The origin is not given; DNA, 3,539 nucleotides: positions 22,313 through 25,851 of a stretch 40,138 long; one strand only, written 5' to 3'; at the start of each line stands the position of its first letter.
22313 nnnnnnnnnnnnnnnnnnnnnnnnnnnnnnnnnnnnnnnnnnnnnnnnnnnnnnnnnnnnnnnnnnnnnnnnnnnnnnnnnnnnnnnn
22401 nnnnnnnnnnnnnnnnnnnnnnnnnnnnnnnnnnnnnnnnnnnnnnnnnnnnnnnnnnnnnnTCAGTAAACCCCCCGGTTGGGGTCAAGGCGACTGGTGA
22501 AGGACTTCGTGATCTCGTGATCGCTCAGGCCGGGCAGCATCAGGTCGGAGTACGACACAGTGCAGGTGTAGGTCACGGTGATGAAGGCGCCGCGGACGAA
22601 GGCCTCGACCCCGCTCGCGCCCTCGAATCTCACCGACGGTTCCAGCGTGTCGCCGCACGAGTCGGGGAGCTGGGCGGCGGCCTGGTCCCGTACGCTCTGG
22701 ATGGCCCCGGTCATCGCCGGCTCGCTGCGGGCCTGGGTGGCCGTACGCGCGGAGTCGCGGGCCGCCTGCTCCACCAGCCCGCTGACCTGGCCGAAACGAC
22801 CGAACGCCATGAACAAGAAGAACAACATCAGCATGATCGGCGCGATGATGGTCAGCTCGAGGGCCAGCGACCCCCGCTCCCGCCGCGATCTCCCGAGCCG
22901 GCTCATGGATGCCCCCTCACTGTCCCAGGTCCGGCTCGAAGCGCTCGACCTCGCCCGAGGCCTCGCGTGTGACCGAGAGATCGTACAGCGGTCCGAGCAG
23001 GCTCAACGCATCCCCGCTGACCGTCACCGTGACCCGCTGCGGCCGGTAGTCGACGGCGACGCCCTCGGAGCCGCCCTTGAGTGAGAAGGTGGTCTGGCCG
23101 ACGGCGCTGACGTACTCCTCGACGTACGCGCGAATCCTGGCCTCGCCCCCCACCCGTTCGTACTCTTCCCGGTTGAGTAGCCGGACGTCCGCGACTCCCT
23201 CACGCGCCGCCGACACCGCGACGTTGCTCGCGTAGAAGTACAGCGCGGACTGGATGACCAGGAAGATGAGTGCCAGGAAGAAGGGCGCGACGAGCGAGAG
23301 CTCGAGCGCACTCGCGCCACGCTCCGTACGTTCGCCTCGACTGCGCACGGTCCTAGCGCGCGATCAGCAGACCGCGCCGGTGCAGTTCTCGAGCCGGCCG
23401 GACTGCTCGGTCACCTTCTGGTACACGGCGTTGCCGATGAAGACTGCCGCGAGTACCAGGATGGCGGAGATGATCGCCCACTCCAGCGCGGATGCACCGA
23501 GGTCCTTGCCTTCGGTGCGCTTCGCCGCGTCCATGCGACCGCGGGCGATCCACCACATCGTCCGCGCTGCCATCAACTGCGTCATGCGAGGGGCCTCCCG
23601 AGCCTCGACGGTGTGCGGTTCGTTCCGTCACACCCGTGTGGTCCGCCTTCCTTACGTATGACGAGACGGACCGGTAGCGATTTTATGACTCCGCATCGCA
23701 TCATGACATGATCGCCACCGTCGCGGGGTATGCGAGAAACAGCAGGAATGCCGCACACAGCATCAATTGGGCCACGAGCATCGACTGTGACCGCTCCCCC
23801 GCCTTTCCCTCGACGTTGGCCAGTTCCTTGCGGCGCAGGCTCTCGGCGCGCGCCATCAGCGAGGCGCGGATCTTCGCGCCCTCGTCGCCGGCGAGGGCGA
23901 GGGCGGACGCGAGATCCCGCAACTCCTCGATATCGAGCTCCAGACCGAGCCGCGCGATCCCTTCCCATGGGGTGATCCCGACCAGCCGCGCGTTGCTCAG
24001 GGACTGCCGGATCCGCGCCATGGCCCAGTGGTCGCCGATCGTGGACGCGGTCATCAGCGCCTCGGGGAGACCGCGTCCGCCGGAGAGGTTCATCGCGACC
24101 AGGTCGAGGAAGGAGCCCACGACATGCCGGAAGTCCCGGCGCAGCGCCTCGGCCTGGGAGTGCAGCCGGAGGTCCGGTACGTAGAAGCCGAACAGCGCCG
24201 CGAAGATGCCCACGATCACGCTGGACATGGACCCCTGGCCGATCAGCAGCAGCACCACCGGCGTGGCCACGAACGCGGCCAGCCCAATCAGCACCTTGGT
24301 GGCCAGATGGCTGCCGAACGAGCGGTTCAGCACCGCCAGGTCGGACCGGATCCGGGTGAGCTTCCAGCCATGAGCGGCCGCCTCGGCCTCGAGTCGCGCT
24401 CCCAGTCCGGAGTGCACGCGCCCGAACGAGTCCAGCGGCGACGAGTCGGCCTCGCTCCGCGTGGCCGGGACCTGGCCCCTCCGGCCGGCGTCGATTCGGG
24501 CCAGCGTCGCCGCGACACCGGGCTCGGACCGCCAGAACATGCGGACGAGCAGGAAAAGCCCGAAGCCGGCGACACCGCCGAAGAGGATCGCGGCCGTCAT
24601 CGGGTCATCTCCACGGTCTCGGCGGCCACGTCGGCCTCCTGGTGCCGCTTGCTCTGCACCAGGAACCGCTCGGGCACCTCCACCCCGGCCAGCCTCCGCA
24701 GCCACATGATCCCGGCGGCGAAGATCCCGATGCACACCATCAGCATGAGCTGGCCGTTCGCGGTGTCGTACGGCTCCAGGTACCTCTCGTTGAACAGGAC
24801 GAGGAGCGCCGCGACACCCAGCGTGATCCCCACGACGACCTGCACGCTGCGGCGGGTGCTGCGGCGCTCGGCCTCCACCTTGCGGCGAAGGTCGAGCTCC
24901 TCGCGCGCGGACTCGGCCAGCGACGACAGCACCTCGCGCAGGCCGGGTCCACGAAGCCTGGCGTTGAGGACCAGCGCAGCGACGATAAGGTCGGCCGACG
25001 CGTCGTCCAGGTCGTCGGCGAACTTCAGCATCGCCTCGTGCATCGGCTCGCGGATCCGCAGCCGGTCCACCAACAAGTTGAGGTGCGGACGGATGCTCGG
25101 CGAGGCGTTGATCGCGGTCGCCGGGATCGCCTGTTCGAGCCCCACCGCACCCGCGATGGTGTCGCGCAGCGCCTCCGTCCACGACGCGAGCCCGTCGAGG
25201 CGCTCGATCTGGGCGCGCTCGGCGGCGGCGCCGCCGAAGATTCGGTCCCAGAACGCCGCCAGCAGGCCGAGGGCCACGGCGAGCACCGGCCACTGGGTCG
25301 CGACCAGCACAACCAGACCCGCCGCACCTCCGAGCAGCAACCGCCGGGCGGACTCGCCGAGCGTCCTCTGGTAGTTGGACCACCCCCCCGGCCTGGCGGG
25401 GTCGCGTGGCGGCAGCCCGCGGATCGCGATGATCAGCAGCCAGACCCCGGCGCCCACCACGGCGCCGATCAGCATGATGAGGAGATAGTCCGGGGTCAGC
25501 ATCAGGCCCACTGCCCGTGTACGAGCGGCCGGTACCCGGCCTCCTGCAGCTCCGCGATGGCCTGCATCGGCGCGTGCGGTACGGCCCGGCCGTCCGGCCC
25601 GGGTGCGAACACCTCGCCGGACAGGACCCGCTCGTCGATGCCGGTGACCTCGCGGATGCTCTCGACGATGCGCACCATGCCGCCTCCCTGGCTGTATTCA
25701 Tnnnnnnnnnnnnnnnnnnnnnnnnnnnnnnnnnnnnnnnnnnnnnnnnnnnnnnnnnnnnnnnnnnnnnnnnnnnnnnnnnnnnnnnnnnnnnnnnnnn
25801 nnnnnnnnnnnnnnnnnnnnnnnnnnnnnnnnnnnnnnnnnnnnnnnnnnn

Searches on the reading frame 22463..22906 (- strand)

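Call 63: search_protein_families(library=pfam, proteins=[window:22463-22906:-], max_evalue=0.001)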
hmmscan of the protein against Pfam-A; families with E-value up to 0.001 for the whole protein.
window:22463-22906:- (147 aa): 1 family
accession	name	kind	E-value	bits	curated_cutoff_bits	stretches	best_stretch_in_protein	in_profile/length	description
PF07811.17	TadE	-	3.9e-09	36.9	22.9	1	12-54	1-43/43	TadE-like protein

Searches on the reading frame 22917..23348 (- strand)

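Call 63: search_protein_families(library=pfam, proteins=[window:22917-23348:-], max_evalue=0.001)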
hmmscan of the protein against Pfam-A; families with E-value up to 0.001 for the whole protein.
window:22917-23348:- (143 aa): 1 family
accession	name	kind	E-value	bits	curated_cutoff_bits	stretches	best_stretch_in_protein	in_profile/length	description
PF07811.17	TadE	-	1.1e-10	41.9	22.9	1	11-52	1-42/43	TadE-like protein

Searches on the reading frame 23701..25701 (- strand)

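Call 8: search_protein_families(library=pfam, proteins=[window:23701-25701:-], max_evalue=0.01)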
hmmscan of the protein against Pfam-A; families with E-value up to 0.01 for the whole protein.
window:23701-25701:- (666 aa): 1 family
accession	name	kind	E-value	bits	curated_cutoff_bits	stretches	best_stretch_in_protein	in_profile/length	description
PF00482.28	T2SSF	-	1.9e-06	28.3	25.2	1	531-657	1-123/125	Type II secretion system (T2SS), protein F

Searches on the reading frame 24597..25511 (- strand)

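Call 63: search_protein_families(library=pfam, proteins=[window:24597-25511:-], max_evalue=0.001)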
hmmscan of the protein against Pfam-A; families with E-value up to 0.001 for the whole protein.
window:24597-25511:- (304 aa): 1 family
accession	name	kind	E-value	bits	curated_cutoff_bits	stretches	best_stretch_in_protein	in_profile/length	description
PF00482.28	T2SSF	-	6.3e-09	36.3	25.2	1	113-238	3-124/125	Type II secretion system (T2SS), protein F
